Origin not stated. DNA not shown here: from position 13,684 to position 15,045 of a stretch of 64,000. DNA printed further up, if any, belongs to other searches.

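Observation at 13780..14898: Unannotatable 354-aa cytoplasmic protein between gpsA and hflX with a sigma-28-like -10 (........) upstream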

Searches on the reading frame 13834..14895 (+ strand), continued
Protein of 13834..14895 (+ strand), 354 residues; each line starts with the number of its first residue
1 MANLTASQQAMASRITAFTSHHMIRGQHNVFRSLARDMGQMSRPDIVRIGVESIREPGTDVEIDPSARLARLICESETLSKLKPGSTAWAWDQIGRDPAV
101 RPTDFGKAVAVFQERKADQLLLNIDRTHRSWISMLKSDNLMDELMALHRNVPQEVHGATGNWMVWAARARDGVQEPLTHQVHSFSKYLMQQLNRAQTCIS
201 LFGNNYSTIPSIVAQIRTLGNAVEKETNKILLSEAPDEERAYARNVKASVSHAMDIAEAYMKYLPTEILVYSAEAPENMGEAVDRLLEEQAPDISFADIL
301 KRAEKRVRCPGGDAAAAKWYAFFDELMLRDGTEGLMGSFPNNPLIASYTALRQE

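Call 74: find_homologous_proteins(query=A6, max_evalue=0.01)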
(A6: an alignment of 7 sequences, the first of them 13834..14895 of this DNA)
Query A6 (7 sequences) (354 aa, profile of the alignment): 10 proteins with E <= 0.01 among 8000 candidates.
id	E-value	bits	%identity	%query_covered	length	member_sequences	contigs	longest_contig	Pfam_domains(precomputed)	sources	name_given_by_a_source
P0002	5.3e-176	603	69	99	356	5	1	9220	-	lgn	-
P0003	7.5e-176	602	68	98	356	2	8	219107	-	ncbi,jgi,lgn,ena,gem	-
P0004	1.1e-169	582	43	99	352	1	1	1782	-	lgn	-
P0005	1.2e-168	579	43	99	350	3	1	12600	-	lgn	-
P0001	3.3e-167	574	100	100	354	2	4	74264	-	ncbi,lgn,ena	-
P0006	1.6e-161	555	40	98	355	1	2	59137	-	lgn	-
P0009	1.6e-146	506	30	94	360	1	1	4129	-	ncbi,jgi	-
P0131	9.3e-137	474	32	93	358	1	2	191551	-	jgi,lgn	-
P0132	1.9e-136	473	32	94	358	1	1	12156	-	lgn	-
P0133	9.9e-126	438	31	91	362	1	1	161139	-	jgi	-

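Call 84: search_protein_families(library=padloc, proteins=[window:13834-14895:+, P0009, P0006], max_evalue=0.1)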
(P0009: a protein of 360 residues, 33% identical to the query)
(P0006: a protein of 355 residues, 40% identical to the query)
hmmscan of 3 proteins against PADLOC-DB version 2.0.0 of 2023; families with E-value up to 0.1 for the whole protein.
window:13834-14895:+ (354 aa): 1 family
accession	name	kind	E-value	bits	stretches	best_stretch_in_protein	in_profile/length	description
PDLC00638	ZorA2|ZorA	-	0.034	10.9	1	138-231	412-507/545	MotA/ExbB/TolQ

P0009 (360 aa): 0 families

P0006 (355 aa): 0 families

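Call 85: search_protein_families(library=pfam, proteins=[P0009, P0133], max_evalue=0.1)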
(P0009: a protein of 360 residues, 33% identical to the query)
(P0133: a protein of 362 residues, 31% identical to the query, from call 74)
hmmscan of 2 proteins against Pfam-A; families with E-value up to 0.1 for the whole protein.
P0009 (360 aa): 0 families

P0133 (362 aa): 0 families

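Call 92: fold_search(model_id=the predicted structure, library=viral)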
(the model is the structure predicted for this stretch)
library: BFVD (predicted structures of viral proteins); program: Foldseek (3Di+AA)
matches with E <= 10: 177; with E <= 0.001: 0
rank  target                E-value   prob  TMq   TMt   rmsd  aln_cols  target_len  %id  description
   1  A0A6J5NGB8            2.4e-01  0.12  0.13  0.07  25.7       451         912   13  Large polyvalent protein associated domain-containing protein [uncultured Caudovirales phage]
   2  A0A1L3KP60            5.8e-01  0.07  0.13  0.07  26.4       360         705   12  Uncharacterized protein [Hubei blood fluke virus 3]
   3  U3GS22                6.3e-01  0.07  0.13  0.06  32.0       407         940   12  Tegument protein [Suid betaherpesvirus 2]
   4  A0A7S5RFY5            8.5e-01  0.21  0.26  0.18  22.2       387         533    8  (no name in the UniProt tables at hand)
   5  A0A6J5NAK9            8.5e-01  0.10  0.16  0.09  23.0       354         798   12  Uncharacterized protein [uncultured Caudovirales phage]
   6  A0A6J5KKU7            1.0e+00  0.06  0.12  0.07  26.7       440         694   10  Uncharacterized protein [uncultured Caudovirales phage]
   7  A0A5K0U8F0            1.2e+00  0.10  0.17  0.10  19.9       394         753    9  Uncharacterized protein [Yasminevirus sp. GU-2018]
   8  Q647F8                1.2e+00  0.04  0.12  0.12  21.8       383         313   11  Uncharacterized protein [Thermoproteus tenax spherical virus 1]
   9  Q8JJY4                1.3e+00  0.02  0.09  0.05  63.6       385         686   13  Putative myosine-like protein [Spodoptera frugiperda ascovirus 1a]
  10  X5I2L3                1.4e+00  0.06  0.12  0.13  18.4       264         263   11  Uncharacterized protein [Pseudomonas phage KPP25]
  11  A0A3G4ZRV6            1.6e+00  0.14  0.25  0.22  22.4       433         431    9  Ankyrin repeat protein [Terrestrivirus sp.]
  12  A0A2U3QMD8            1.6e+00  0.08  0.18  0.13  20.1       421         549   11  CPXV213 protein [Cowpox virus]
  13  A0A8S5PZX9            1.7e+00  0.06  0.15  0.11  18.6       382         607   10  Serine-pyruvate aminotransferase [Siphoviridae sp. ctOCb13]
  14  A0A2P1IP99            1.7e+00  0.04  0.12  0.06  23.0       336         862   15  Polyprotein (Fragment) [Sicinivirus sp.]
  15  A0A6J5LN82            1.7e+00  0.03  0.11  0.10  50.5       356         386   12  Uncharacterized protein (Fragment) [uncultured Caudovirales phage]
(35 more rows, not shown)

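Call 100: search_solved_structures(query=A8, max_evalue=1, show_alignments=1)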
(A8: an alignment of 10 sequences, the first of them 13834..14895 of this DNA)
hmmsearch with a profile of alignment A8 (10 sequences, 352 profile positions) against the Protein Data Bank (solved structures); distinct sequences matched with E-value up to 1: 2.
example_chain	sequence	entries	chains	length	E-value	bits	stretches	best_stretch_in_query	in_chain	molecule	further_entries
5ziq_A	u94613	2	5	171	0.029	16.7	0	53-134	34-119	Globin protein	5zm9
6ff6_A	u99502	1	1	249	0.069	15.5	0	128-197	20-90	BRIC1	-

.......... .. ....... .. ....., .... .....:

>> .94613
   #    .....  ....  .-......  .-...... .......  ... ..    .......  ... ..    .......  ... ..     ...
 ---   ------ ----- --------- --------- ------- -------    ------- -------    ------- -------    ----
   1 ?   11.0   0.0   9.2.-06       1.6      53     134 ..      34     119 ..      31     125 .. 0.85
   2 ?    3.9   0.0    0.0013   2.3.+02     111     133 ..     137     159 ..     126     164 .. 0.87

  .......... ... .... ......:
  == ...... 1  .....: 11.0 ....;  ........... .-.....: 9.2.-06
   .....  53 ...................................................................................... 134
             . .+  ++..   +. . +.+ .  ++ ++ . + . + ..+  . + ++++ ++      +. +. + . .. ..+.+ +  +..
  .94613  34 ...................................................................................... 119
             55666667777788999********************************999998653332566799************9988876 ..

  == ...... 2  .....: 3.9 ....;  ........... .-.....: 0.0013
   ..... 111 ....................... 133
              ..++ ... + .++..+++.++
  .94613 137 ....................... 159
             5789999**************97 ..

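Call 101: search_protein_families(library=ncbifam, proteins=[P0133], max_evalue=0.001)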
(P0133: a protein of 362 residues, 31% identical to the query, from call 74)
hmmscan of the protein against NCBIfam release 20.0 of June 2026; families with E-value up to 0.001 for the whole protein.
P0133 (362 aa): 0 families
